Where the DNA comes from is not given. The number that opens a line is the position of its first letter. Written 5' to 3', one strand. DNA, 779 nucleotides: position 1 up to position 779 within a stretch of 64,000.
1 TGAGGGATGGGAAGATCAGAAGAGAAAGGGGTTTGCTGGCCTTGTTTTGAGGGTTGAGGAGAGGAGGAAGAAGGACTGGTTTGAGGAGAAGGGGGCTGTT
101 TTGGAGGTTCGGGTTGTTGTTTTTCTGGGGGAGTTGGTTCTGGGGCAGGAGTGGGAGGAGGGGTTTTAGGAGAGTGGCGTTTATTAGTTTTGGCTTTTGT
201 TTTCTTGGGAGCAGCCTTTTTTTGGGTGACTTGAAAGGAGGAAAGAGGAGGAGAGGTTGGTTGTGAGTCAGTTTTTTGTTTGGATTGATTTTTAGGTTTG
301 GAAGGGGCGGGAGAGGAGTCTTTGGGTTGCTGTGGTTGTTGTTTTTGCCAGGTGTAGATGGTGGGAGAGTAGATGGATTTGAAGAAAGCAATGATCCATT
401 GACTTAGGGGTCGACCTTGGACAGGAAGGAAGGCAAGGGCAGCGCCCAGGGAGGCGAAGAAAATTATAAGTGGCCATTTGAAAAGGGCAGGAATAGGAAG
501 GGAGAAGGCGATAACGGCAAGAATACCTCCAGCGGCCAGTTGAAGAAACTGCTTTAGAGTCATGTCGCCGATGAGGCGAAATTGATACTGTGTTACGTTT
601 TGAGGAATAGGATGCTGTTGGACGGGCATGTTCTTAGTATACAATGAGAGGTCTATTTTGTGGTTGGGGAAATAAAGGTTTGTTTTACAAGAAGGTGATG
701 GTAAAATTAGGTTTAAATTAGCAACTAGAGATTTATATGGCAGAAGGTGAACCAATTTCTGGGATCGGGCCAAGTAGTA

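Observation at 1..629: Unlisted PrgI/VirB3-like gene running off the window start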

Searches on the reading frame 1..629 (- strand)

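Call 4: search_protein_families(library=pfam, proteins=[window:1-629:-], max_evalue=1)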
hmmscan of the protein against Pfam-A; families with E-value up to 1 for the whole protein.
window:1-629:- (209 aa): 1 family
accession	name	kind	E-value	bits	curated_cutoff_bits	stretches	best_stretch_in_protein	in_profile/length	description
PF12666.12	PrgI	-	1.6e-07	32.2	27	1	7-89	1-86/91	PrgI family protein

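Call 5: search_protein_families(library=ncbifam, proteins=[window:1-629:-], max_evalue=1)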
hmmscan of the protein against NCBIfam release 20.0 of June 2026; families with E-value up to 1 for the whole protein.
window:1-629:- (209 aa): 4 families
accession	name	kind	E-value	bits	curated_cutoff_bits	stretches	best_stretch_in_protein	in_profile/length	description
NF042935.1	SCO6880_fam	subfamily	0.0089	15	60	1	17-83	11-75/477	SCO6880 family protein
TIGR03923.1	T7SS_EccE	equivalog_domain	0.089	11.7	108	1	31-84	8-61/344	type VII secretion protein EccE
NF011804.0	PRK15273.1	equivalog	0.31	8.7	1371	1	95-134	843-882/899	fimbrial biogenesis outer membrane usher protein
NF008109.0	PRK10856.1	equivalog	0.4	10.3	208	1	90-195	129-232/334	cytoskeleton protein RodZ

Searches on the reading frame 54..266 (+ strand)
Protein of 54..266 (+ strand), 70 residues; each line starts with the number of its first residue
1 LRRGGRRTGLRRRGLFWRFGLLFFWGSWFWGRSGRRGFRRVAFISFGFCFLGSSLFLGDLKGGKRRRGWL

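Call 69: search_protein_families(library=pfam, proteins=[window:54-266:+], max_evalue=1)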
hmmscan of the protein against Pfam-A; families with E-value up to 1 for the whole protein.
window:54-266:+ (70 aa): 0 families

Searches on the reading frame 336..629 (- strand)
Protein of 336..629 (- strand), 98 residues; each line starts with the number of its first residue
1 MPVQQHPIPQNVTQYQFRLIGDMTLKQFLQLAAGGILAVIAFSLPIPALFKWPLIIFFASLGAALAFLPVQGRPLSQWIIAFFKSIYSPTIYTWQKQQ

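Call 50: search_dna_similar(query=window:336-629:-, collection=plasmids, mode=protein, max_evalue=1, max_rows=15)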
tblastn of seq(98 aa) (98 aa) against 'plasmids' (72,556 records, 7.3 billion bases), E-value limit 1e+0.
No match.
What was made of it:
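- There is no tblastn match in 72,556 plasmids (call 50).
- Tried and rejected: (4) tblastn of the N-module against 72,556 plasmids: no match at E<=1 (call 50).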

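Call 51: search_protein_representatives(protein=window:345-629:-)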
Query: 95 residues. Proteins with E-value up to 0.001 (for the whole library): 1725; up to 1e-10: 1262; up to 1e-30: 66. The best 150 are listed.
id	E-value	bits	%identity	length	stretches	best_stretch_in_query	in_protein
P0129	6.6e-39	148.2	67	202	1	1-95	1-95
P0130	7.7e-36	138.4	62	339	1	4-95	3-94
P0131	1.1e-35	137.9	64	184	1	1-95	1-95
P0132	1.4e-35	137.6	66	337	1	3-95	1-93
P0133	3.8e-35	136.2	65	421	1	2-95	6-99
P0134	3.8e-35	136.2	64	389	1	1-94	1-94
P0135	6.1e-35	135.5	63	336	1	4-95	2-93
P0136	6.2e-35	135.5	61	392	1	4-95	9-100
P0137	7.3e-35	135.3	68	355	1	4-95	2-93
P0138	1.2e-34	134.6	63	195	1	1-95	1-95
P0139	1.2e-34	134.5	64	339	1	4-95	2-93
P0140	1.5e-34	134.2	62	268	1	4-95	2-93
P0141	2.0e-34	133.8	64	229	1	4-94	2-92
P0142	2.9e-34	133.3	57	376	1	4-95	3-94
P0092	3.4e-34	133.1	63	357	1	1-94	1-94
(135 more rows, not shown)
